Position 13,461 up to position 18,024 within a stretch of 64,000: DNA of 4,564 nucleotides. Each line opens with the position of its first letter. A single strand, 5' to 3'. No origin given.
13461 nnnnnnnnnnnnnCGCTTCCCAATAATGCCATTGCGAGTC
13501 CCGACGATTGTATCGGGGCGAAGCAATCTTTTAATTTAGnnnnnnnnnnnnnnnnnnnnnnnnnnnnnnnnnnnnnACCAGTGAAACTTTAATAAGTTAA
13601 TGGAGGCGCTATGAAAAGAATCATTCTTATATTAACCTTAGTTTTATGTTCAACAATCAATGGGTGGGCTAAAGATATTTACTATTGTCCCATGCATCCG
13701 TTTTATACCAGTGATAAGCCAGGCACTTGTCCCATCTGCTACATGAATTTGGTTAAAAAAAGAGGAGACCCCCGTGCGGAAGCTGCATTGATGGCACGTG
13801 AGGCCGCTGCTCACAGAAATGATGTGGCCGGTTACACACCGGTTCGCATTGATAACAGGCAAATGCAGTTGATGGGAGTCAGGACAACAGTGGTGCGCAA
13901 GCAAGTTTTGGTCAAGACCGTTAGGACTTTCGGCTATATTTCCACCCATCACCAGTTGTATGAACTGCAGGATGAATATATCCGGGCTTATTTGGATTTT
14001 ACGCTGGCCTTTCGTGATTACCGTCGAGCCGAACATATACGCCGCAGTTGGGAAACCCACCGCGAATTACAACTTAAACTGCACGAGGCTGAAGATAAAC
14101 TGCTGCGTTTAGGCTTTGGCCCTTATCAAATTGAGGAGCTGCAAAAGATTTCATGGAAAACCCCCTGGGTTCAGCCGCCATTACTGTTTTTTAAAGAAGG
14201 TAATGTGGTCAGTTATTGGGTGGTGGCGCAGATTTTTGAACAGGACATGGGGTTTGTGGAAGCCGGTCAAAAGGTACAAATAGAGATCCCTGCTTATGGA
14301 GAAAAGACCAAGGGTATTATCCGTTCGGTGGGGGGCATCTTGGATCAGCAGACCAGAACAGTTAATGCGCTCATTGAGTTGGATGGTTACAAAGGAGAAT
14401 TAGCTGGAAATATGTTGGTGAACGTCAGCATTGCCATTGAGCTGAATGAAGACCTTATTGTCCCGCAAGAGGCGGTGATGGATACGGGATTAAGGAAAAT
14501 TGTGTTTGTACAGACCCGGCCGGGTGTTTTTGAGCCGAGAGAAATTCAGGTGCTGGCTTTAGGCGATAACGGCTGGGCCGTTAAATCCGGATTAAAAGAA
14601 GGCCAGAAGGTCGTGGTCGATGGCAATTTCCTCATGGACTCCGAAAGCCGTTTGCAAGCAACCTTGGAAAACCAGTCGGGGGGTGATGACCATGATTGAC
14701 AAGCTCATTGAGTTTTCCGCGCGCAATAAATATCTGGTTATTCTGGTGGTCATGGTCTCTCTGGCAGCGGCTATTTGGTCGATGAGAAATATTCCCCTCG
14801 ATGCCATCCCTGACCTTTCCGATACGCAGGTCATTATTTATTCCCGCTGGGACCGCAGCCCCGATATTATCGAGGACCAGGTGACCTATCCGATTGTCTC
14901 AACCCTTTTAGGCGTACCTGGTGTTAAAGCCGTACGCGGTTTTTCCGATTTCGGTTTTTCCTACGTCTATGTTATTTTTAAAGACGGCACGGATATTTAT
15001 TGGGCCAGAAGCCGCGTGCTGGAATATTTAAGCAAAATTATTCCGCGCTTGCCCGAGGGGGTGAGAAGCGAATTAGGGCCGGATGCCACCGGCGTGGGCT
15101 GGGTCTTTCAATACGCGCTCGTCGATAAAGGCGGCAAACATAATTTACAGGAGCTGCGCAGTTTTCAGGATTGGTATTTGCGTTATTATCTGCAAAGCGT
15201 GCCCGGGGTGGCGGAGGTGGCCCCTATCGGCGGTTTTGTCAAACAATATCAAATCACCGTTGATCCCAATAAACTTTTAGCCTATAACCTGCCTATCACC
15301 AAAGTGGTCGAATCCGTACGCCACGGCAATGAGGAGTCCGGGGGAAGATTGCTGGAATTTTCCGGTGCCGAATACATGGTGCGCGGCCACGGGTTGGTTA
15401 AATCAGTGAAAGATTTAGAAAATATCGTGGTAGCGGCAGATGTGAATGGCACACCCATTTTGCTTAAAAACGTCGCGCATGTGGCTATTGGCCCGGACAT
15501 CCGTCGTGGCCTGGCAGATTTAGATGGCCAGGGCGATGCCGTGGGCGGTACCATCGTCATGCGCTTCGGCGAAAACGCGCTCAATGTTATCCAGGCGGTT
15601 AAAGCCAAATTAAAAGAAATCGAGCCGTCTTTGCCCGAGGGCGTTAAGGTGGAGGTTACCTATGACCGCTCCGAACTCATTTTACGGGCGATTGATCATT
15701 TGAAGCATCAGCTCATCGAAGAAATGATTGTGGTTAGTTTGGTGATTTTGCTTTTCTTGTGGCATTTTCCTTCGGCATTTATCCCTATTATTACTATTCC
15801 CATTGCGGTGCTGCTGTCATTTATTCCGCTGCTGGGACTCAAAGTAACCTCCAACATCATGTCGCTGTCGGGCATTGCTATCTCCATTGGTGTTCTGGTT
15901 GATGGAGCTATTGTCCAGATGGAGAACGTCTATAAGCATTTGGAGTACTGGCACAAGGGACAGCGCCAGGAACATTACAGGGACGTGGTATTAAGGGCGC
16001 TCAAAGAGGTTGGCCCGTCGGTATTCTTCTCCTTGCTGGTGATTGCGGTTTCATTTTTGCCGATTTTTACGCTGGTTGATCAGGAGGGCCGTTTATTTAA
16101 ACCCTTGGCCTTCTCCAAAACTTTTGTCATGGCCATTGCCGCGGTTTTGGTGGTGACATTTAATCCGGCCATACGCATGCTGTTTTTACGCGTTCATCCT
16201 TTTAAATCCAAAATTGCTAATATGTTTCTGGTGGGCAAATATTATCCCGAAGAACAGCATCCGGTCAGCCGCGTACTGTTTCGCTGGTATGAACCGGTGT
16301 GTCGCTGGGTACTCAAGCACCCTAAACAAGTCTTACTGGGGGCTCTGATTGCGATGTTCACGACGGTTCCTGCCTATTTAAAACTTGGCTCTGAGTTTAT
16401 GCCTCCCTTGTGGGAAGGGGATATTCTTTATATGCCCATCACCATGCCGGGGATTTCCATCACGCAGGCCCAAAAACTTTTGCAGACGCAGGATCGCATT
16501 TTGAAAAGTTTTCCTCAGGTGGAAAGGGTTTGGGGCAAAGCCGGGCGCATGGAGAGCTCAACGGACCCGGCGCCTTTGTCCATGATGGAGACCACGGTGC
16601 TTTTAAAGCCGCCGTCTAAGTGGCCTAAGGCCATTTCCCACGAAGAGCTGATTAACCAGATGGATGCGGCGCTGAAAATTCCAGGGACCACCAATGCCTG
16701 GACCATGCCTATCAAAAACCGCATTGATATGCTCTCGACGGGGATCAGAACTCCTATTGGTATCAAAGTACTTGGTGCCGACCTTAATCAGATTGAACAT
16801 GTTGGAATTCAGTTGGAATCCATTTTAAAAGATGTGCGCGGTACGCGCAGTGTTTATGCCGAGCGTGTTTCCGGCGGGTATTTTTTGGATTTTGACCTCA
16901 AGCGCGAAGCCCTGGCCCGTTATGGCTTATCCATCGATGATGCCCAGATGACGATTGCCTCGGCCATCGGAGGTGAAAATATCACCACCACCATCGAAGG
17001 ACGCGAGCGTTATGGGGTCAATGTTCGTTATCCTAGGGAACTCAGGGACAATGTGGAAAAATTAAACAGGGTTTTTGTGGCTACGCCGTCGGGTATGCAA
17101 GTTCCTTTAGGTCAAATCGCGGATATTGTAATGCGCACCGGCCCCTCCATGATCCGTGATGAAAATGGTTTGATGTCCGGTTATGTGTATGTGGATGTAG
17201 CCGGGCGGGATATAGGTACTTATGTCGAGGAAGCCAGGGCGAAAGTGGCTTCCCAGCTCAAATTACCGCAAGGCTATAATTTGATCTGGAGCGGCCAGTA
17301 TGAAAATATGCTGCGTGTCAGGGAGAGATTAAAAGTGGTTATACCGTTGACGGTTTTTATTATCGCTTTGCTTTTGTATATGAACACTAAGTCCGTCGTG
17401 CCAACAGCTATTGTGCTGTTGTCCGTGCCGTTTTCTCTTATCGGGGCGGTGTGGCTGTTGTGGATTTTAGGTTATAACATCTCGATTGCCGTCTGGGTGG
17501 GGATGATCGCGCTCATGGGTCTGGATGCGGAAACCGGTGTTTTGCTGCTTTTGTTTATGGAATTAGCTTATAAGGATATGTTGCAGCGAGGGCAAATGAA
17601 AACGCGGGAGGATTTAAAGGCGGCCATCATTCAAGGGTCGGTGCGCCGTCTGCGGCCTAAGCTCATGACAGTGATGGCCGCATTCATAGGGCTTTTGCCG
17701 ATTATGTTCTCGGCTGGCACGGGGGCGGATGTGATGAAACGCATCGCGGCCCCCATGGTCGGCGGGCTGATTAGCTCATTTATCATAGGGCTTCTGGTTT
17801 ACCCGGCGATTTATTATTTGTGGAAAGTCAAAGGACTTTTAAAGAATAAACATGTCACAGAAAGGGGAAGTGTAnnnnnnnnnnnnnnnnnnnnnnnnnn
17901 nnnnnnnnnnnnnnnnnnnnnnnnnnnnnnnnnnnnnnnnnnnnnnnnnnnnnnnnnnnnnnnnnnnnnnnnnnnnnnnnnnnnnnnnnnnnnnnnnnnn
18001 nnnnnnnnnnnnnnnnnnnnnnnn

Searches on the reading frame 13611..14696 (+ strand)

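Call 66: search_protein_families(library=pfam, proteins=[window:13611-14696:+], max_evalue=0.00001)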
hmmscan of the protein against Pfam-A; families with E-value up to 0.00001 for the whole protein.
window:13611-14696:+ (362 aa): 3 families
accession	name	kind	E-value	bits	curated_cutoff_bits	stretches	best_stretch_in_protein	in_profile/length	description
PF16576.10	HlyD_D23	-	3.2e-15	56.4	30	1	198-270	141-214/214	Barrel-sandwich domain of CusB or HlyD membrane-fusion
PF19335.5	HMBD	-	1.9e-10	41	23.6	1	24-50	2-28/28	Heavy metal binding domain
PF13437.12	HlyD_3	-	3.1e-07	31.5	22.2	1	202-261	36-97/106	HlyD family secretion protein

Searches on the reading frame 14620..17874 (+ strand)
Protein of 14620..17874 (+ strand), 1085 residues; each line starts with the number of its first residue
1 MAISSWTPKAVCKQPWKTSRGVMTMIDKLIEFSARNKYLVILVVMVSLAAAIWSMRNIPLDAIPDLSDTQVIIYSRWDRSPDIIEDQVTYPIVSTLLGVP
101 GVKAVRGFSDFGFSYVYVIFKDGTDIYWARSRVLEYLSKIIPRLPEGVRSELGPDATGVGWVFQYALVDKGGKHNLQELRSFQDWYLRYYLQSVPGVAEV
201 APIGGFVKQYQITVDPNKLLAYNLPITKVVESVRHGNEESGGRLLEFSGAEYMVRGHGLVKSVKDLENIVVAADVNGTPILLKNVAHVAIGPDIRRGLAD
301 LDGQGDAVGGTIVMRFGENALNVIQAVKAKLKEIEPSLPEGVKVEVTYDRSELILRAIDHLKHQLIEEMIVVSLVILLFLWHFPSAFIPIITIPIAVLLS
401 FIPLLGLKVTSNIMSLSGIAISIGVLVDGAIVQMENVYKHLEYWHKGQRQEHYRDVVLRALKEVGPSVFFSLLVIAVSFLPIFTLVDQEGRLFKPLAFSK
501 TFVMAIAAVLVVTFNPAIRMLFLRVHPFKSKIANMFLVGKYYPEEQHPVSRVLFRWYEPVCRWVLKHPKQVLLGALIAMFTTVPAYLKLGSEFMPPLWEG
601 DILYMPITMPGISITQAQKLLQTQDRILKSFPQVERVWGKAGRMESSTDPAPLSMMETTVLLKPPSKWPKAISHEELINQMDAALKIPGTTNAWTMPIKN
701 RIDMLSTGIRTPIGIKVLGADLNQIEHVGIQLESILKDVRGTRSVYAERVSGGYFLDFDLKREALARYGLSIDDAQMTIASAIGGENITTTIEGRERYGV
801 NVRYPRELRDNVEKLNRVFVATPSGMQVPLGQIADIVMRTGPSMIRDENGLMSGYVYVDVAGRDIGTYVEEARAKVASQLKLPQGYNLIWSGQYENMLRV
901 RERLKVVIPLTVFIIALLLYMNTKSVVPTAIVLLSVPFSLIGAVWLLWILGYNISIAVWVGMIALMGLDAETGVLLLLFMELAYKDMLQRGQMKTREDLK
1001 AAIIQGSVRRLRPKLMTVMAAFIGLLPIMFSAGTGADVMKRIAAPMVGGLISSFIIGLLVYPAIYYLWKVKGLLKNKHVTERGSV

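Call 66: search_protein_families(library=pfam, proteins=[window:14620-17874:+], max_evalue=0.00001)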
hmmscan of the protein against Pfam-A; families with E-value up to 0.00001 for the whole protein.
window:14620-17874:+ (1085 aa): 2 families
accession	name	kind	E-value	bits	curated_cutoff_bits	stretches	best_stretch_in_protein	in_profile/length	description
PF00873.25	ACR_tran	-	1.9e-224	748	28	1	30-1067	2-1019/1021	AcrB/AcrD/AcrF family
PF03176.21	MMPL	-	5.3e-08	32.6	20.5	1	318-532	101-312/333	MMPL family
